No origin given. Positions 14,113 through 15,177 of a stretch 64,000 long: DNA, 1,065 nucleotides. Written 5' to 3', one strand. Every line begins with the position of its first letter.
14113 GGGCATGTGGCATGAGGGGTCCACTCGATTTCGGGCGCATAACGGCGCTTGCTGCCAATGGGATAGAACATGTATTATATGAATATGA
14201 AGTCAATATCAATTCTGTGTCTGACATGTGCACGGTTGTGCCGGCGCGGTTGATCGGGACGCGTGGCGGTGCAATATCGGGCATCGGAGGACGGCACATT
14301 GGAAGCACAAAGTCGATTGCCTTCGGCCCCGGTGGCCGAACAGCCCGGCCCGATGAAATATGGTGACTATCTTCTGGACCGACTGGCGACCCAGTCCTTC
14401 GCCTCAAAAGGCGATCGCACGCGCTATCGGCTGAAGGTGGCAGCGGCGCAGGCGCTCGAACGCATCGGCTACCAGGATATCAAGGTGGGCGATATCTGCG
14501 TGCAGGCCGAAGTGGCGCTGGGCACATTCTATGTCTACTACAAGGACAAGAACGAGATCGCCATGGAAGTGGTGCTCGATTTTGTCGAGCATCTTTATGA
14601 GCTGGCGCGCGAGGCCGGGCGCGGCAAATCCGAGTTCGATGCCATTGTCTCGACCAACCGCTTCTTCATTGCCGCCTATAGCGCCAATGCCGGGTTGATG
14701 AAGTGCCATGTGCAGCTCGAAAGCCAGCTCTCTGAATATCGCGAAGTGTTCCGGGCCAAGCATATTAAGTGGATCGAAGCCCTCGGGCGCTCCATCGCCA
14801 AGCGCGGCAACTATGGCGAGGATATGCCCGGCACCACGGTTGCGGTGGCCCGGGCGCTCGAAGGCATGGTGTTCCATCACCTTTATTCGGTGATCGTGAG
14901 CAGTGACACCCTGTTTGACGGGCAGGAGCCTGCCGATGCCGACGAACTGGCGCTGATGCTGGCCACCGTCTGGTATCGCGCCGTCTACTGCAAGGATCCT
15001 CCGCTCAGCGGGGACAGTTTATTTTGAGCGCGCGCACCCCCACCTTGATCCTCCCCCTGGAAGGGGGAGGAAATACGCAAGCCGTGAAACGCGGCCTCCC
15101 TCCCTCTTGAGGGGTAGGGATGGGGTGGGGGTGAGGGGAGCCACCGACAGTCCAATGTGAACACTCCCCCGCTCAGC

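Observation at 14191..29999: A 21-bp near-identical imperfect palindrome occurs three times and links about 19 kb of catabolic operons into one putative TetR regulon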

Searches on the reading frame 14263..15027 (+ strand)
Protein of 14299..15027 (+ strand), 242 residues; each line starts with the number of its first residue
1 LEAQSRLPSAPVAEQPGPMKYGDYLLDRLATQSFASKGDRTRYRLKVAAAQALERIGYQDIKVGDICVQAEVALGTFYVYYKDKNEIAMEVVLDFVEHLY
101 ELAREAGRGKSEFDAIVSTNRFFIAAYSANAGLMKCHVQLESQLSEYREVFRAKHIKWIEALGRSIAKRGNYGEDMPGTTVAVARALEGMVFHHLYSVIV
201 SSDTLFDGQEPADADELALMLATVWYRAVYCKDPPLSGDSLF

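Call 8: search_protein_families(library=pfam, proteins=[window:14353-15027:+])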
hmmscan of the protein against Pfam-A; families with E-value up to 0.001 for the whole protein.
window:14353-15027:+ (224 aa): 1 family
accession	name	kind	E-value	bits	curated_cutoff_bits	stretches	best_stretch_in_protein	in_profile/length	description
PF00440.29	TetR_N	-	1.7e-05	25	24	1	30-71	4-45/47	Bacterial regulatory proteins, tetR family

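Call 12: find_encoding_contigs(protein=window:14353-15024:+, flank=10000, max_places=10)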
Protein seq(224 aa) (224 aa): no gene with exactly this product is on record in the collection.

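Call 13: find_homologous_proteins(query=window:14353-15024:+)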
Query seq(224 aa) (224 aa): 75 proteins with E <= 0.001 among 1337 candidates.
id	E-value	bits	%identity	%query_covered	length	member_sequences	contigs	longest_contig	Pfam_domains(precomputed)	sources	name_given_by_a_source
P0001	3.6e-123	427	88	98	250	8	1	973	-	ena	-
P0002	7.5e-104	364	73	97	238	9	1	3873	PF21313.3,PF00440.30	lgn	-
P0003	8.9e-102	357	72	96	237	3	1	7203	PF21313.3,PF00440.30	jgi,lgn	jgi:AcrR family transcriptional regulator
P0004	9.4e-102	357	72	96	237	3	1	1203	PF21313.3,PF00440.30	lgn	-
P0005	9.7e-100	351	71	96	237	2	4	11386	PF21313.3,PF00440.30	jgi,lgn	-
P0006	2.2e-99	349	71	96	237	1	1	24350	PF21313.3,PF00440.30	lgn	-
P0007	5.0e-99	348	70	96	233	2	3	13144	PF21313.3,PF00440.30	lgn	-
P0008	8.0e-99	348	70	96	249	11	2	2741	PF21313.3,PF00440.30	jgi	jgi:AcrR family transcriptional regulator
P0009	2.2e-98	346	69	96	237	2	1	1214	PF21313.3,PF00440.30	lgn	-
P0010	4.6e-98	345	69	96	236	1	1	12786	PF21313.3,PF00440.30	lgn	-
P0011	6.0e-98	345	68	97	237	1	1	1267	PF21313.3,PF00440.30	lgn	-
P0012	1.2e-97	344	70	96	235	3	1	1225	PF21313.3,PF00440.30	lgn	-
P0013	3.9e-97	342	69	96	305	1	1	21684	PF00440.30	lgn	-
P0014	4.3e-97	342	69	97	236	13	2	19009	PF21313.3,PF00440.30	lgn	-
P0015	5.6e-97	342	68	96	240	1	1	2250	PF00440.30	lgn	-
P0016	8.4e-97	341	70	96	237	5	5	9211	PF21313.3,PF00440.30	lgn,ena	-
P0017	5.9e-96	338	68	98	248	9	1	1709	PF21313.3,PF00440.30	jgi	jgi:AcrR family transcriptional regulator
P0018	9.3e-96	338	70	96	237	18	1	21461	PF21313.3,PF00440.30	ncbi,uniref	ncbi:TetR/AcrR family transcriptional regulator [Mesorhizobium sp. IMUNJ 23232]|uniref:TetR/AcrR fam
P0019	3.1e-95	336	69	97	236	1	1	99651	PF21313.3,PF00440.30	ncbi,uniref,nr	ncbi:AcrR family transcriptional regulator [Mesorhizobium soli]|uniref:TetR/AcrR family transcriptio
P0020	3.9e-95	336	67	97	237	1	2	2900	PF21313.3,PF00440.30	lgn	-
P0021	1.6e-94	334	68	96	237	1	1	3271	PF21313.3,PF00440.30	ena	-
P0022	1.9e-93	330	69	96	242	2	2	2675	PF00440.30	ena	-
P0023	3.0e-93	329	67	97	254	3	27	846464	PF00440.30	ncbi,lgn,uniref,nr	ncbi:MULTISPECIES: TetR/AcrR family transcriptional regulator [Mesorhizobium]|uniref:TetR/AcrR famil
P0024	4.6e-93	329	63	97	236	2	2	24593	PF21313.3,PF00440.30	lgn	-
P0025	1.3e-92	327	66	96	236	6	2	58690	PF21313.3,PF00440.30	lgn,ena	-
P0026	2.0e-92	327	65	96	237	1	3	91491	PF21313.3,PF00440.30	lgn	-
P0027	2.5e-92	326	65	96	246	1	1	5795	PF00440.30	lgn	-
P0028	3.5e-92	326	65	96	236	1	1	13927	PF21313.3,PF00440.30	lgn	-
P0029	4.5e-92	326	67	96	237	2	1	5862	PF21313.3,PF00440.30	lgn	-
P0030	2.0e-91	323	65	96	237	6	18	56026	PF21313.3,PF00440.30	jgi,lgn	jgi:AcrR family transcriptional regulator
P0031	2.2e-91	323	67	96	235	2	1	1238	PF21313.3,PF00440.30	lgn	-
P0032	2.6e-91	323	64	99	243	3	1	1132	PF00440.30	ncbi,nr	ncbi:MAG: hypothetical protein BGO02_16080 [Brevundimonas sp. 67-6]|nr:MAG: hypothetical protein BGO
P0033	3.2e-91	323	65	96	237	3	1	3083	PF21313.3,PF00440.30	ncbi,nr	ncbi:MAG: TetR/AcrR family transcriptional regulator [Rhizobiaceae bacterium]|nr:TetR/AcrR family tr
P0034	4.6e-91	322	65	98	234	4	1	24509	PF00440.30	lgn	-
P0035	4.9e-91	322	65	97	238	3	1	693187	PF21313.3,PF00440.30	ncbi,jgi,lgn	jgi:AcrR family transcriptional regulator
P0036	5.3e-90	319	63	97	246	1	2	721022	PF21313.3,PF00440.30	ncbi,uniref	ncbi:TetR/AcrR family transcriptional regulator [Microbaculum marinum]|uniref:TetR/AcrR family trans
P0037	8.2e-90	318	65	96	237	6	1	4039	PF21313.3,PF00440.30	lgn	-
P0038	2.0e-89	317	64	98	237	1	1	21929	PF00440.30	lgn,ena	-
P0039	4.5e-89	316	65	97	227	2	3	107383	PF21313.3,PF00440.30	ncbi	ncbi:MAG: TetR/AcrR family transcriptional regulator [Parvibaculaceae bacterium]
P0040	5.1e-89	316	64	96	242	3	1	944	PF21313.3,PF00440.30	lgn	-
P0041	1.2e-88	314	64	96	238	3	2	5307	PF21313.3,PF00440.30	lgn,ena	-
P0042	2.2e-88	313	65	97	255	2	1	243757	PF00440.30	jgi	jgi:AcrR family transcriptional regulator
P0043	4.0e-88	313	64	96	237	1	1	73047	PF21313.3,PF00440.30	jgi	jgi:AcrR family transcriptional regulator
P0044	4.3e-88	313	64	96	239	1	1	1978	PF21313.3,PF00440.30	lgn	-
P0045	7.2e-88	312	63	96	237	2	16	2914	PF21313.3,PF00440.30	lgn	-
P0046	1.3e-86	308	61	96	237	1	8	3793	PF21313.3,PF00440.30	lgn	-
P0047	1.5e-86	308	61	97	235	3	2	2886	PF21313.3,PF00440.30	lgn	-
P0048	2.1e-86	307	63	96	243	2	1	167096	PF21313.3,PF00440.30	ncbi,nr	ncbi:MAG: TetR/AcrR family transcriptional regulator [Rhizobiaceae bacterium]|nr:TetR/AcrR family tr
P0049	3.7e-86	306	63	96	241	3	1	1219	PF21313.3,PF00440.30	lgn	-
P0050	9.3e-86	305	60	96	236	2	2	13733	PF21313.3,PF00440.30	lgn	-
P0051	8.3e-85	302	63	96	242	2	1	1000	PF00440.30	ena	-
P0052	1.1e-81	292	58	98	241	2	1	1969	PF21313.3,PF00440.30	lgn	-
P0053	1.5e-81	291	59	98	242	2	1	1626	PF21313.3,PF00440.30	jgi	jgi:AcrR family transcriptional regulator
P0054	8.2e-79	282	59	96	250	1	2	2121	PF21313.3,PF00440.30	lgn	-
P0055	6.4e-70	253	58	96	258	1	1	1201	PF21313.3,PF00440.30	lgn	-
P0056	2.2e-66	242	54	96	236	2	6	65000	PF21313.3,PF00440.30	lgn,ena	-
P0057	2.3e-66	242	70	67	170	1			PF00440.30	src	-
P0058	9.1e-66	240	51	96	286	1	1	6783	PF00440.30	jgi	jgi:AcrR family transcriptional regulator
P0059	7.1e-65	237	51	96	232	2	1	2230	PF21313.3,PF00440.30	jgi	jgi:AcrR family transcriptional regulator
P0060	1.2e-62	229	52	96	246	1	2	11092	PF21313.3,PF00440.30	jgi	jgi:AcrR family transcriptional regulator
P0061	1.5e-62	229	48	96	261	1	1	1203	PF00440.30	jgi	jgi:AcrR family transcriptional regulator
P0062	7.4e-57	211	49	96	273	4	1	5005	PF00440.30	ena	-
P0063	1.1e-54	203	49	96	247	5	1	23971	PF21313.3,PF00440.30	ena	-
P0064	6.5e-54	201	46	97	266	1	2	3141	PF00440.30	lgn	-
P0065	1.3e-52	197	44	93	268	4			PF00440.30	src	-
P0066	1.6e-51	193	44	97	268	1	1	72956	PF00440.30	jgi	jgi:AcrR family transcriptional regulator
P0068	1.6e-48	183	44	96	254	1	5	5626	PF21313.3,PF00440.30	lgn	-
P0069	2.6e-48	183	43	99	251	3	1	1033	PF00440.30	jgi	jgi:AcrR family transcriptional regulator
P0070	5.6e-47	178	43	96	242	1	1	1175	PF21313.3,PF00440.30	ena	-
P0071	1.3e-46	177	46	89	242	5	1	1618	PF21313.3,PF00440.30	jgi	jgi:AcrR family transcriptional regulator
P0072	3.5e-37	146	64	48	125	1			PF00440.30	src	-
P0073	4.2e-26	110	73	33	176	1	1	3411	PF00440.30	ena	-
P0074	3.4e-24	104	31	96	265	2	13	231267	PF00440.30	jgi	jgi:TetR/AcrR family transcriptional repressor of nem operon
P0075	6.5e-11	60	28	91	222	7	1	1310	PF00440.30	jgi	jgi:AcrR family transcriptional regulator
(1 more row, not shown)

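Call 14: find_encoding_contigs(protein=P0023, flank=10000, max_places=3)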
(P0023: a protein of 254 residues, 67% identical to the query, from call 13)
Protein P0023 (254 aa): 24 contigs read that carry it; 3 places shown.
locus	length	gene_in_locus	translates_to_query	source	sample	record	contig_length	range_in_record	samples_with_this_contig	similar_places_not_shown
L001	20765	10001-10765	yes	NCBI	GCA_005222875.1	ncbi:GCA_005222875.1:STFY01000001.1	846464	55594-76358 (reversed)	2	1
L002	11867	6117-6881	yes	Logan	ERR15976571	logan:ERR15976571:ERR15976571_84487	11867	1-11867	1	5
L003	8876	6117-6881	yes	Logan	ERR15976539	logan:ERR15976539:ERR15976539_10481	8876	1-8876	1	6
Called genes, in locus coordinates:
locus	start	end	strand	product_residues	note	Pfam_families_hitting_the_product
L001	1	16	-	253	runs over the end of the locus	PF00106:adh_short, PF08659:KR, PF23441:SDR, PF13561:adh_short_C2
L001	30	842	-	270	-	PF00528:BPD_transp_1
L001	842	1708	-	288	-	PF00528:BPD_transp_1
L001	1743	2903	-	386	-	PF01547:SBP_bac_1, PF13416:SBP_bac_8, PF13343:SBP_bac_6 (weak)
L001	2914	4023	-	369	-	PF00005:ABC_tran, PF08402:TOBE_2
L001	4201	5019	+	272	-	PF00196:GerE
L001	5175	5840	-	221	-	PF03737:RraA-like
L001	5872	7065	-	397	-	PF00890:FAD_binding_2 (faint), PF01134:GIDA (faint), PF01266:DAO, PF03486:HI0933_like (faint), PF07992:Pyr_redox_2 (faint)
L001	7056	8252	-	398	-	PF01546:Peptidase_M20, PF07687:M20_dimer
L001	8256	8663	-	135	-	PF12172:zf-ChsH2, PF01796:OB_ChsH2_C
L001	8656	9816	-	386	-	PF00108:Thiolase_N, PF02803:Thiolase_C (faint), PF22691:Thiolase_C_1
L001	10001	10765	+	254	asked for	PF00440:TetR_N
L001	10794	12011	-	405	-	PF00155:Aminotran_1_2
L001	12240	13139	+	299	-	PF00106:adh_short, PF08659:KR, PF13561:adh_short_C2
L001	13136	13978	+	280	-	PF13452:FAS1_DH_region (faint), PF01575:MaoC_dehydratas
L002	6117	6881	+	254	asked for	PF00440:TetR_N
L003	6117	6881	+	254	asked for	PF00440:TetR_N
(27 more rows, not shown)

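Call 15: find_encoding_contigs(protein=P0036, flank=10000, max_places=2)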
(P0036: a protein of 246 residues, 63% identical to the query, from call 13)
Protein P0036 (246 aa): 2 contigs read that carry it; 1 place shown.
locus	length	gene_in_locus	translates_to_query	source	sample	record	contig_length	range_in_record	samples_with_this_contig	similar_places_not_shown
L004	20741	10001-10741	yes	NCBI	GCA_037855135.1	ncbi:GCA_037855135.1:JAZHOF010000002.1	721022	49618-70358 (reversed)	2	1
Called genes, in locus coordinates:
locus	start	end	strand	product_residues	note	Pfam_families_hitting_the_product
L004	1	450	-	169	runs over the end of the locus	PF04290:DctQ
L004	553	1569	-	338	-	PF03480:DctP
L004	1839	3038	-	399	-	PF00890:FAD_binding_2 (weak), PF01134:GIDA (faint), PF01266:DAO, PF05834:Lycopene_cycl (faint), PF07992:Pyr_redox_2 (faint), PF13450:NAD_binding_8 (weak)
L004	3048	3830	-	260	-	PF10370:Rv2993c-like_N, PF01557:FAA_hydrolase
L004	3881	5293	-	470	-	PF00171:Aldedh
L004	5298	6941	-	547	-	PF00732:GMC_oxred_N, PF00890:FAD_binding_2 (faint), PF05199:GMC_oxred_C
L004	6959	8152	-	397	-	PF01546:Peptidase_M20, PF07687:M20_dimer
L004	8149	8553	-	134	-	PF12172:zf-ChsH2, PF01796:OB_ChsH2_C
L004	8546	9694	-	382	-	PF00108:Thiolase_N (weak), PF22691:Thiolase_C_1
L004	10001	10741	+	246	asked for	PF00440:TetR_N, PF21313:EthR_C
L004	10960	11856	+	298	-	PF00106:adh_short, PF08659:KR, PF13561:adh_short_C2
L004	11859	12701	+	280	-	PF13452:FAS1_DH_region, PF01575:MaoC_dehydratas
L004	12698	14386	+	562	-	PF00501:AMP-binding, PF13193:AMP-binding_C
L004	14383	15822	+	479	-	PF01979:Amidohydro_1, PF07969:Amidohydro_3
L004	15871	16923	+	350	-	PF00005:ABC_tran, PF13304:AAA_21 (faint), PF08402:TOBE_2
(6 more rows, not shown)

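Call 16: find_encoding_contigs(protein=P0035, flank=10000, max_places=2)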
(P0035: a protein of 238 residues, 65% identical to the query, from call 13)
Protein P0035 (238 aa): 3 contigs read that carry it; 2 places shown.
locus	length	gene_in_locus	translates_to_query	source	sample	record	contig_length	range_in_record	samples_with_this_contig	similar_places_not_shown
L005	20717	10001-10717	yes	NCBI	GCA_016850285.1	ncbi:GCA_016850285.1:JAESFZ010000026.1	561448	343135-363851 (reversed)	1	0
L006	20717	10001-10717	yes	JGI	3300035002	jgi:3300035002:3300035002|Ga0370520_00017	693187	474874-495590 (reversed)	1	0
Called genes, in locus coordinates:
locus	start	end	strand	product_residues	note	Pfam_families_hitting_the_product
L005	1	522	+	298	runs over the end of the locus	PF00126:HTH_1, PF03466:LysR_substrate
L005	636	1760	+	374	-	PF01053:Cys_Met_Meta_PP, PF01212:Beta_elim_lyase (weak), PF00266:Aminotran_5 (weak)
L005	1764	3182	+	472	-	PF01546:Peptidase_M20, PF07687:M20_dimer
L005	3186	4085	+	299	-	PF02463:SMC_N (weak), PF13555:AAA_29 (weak), PF00005:ABC_tran, PF13304:AAA_21 (faint), PF08352:oligo_HPY (weak)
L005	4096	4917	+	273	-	PF00005:ABC_tran, PF13401:AAA_22 (faint), PF13304:AAA_21 (faint), PF08352:oligo_HPY (weak)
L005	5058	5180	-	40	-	-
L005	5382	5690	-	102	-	-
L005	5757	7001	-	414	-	PF00890:FAD_binding_2, PF01134:GIDA (faint), PF01266:DAO, PF03486:HI0933_like (faint), PF07992:Pyr_redox_2 (faint), PF13450:NAD_binding_8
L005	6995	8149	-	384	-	PF01546:Peptidase_M20, PF07687:M20_dimer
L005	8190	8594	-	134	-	PF12172:zf-ChsH2, PF01796:OB_ChsH2_C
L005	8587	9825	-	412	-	PF00108:Thiolase_N (weak), PF22691:Thiolase_C_1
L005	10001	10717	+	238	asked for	PF00440:TetR_N (weak), PF21313:EthR_C (weak)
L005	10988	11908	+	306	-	PF00106:adh_short, PF08659:KR, PF13561:adh_short_C2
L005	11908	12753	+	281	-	PF13452:FAS1_DH_region (weak), PF22622:MFE-2_hydrat-2_N (weak), PF01575:MaoC_dehydratas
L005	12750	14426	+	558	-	PF00501:AMP-binding, PF13193:AMP-binding_C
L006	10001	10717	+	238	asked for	PF00440:TetR_N (weak), PF21313:EthR_C (weak)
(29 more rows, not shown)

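Call 27: search_solved_structures(query=window:14353-15024:+, max_evalue=1)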
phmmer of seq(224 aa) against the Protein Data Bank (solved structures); distinct sequences matched with E-value up to 1: 72 (the best 60 are shown).
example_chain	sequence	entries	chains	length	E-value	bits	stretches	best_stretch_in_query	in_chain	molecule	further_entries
1vi0_A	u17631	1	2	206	4.4e-07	33.1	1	21-169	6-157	transcriptional regulator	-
3whb_A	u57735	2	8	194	4.8e-07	33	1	22-169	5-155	Fatty acid metabolism regulator protein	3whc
3lwj_A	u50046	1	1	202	7.2e-06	29.1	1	26-147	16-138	Putative TetR-family transcriptional regulator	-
6wp7_A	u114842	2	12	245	1.4e-05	28.1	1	18-84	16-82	AvaR1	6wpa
6wp9_A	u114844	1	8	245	1.8e-05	27.8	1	19-83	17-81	AvaR1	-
2f07_A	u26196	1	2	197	0.00026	24.1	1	27-149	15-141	YvdT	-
3vuq_A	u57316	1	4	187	0.00036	23.6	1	19-96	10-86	Transcriptional regulator (TetR/AcrR family)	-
6el2_A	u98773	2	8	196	0.00045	23.2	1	18-84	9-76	Transcriptional regulator TetR family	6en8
2fd5_A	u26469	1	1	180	0.00054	23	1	18-113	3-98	transcriptional regulator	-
3aqs_A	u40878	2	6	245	0.0008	22.4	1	12-79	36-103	Bacterial regulatory proteins, tetR family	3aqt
5xay_A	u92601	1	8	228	0.0013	21.7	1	21-171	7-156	Gamma-butyrolactone receptor protein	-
1ui5_A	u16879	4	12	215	0.0016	21.5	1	19-119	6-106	A-factor receptor homolog | CprB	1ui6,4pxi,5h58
3he0_A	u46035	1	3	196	0.002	21.2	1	24-82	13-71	Transcriptional regulator, TetR family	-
5xaz_A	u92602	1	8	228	0.003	20.6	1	21-79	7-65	Gamma-butyrolactone receptor protein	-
3ccy_A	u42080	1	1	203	0.0046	20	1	29-111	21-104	Putative TetR-family transcriptional regulator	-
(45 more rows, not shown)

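Call 28: find_encoding_contigs(protein=P0056, flank=10000, max_places=1)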
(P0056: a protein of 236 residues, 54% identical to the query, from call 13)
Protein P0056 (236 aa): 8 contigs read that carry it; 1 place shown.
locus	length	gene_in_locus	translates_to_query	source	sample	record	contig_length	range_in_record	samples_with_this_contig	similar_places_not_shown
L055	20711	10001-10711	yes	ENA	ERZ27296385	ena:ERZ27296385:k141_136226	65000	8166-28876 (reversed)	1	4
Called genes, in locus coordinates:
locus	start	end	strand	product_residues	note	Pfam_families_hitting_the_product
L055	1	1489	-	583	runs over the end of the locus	PF02538:Hydantoinase_B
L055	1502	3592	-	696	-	PF05378:Hydant_A_N, PF01968:Hydantoinase_A, PF19278:Hydant_A_C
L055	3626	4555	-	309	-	PF05853:BKACE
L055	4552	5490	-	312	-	PF02737:3HCDH_N, PF00725:3HCDH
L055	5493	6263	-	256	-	PF00106:adh_short, PF13561:adh_short_C2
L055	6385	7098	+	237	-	PF00392:GntR, PF08279:HTH_11 (faint), PF13412:HTH_24 (weak), PF07729:FCD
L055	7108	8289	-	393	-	PF00890:FAD_binding_2, PF01134:GIDA (faint), PF01266:DAO, PF07992:Pyr_redox_2 (weak), PF13450:NAD_binding_8 (weak)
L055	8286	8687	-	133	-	PF12172:zf-ChsH2, PF01796:OB_ChsH2_C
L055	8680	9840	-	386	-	PF02803:Thiolase_C (faint), PF22691:Thiolase_C_1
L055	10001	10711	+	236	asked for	PF00440:TetR_N, PF21313:EthR_C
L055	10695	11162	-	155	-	PF00583:Acetyltransf_1, PF13508:Acetyltransf_7, PF13673:Acetyltransf_10 (weak)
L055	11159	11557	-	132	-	PF01575:MaoC_dehydratas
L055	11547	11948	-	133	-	PF13452:FAS1_DH_region, PF22622:MFE-2_hydrat-2_N (weak)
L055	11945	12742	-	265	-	PF00528:BPD_transp_1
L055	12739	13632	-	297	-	PF00528:BPD_transp_1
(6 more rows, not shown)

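Call 29: find_encoding_contigs(protein=P0066, flank=10000, max_places=1)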
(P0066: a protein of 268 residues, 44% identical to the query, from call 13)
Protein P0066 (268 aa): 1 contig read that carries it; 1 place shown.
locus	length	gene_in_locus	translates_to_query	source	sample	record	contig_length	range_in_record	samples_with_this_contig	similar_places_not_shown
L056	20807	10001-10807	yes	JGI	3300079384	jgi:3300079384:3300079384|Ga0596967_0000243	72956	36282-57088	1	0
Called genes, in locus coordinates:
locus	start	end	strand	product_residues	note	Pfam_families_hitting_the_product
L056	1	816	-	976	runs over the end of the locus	PF00326:Peptidase_S9, PF01738:DLH (weak)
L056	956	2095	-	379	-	PF01244:Peptidase_M19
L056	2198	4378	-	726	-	PF07715:Plug, PF00593:TonB_dep_Rec_b-barrel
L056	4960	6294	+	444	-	PF00120:Gln-synt_C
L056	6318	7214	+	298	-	PF13230:GATase_4 (weak), PF13522:GATase_6, PF13537:GATase_7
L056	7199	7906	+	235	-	-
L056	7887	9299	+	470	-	PF01645:Glu_synthase, PF01070:FMN_dh, PF00478:IMPDH, PF03060:NMO, PF01645:Glu_synthase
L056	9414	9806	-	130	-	-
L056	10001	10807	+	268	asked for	PF00440:TetR_N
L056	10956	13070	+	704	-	PF05378:Hydant_A_N, PF01968:Hydantoinase_A, PF19278:Hydant_A_C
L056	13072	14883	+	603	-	PF02538:Hydantoinase_B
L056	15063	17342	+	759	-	PF07715:Plug, PF00593:TonB_dep_Rec_b-barrel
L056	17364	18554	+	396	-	PF07690:MFS_1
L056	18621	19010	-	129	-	PF00190:Cupin_1 (weak), PF03079:ARD (weak), PF07883:Cupin_2, PF02311:AraC_binding (weak)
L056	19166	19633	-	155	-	PF00583:Acetyltransf_1, PF13508:Acetyltransf_7 (weak)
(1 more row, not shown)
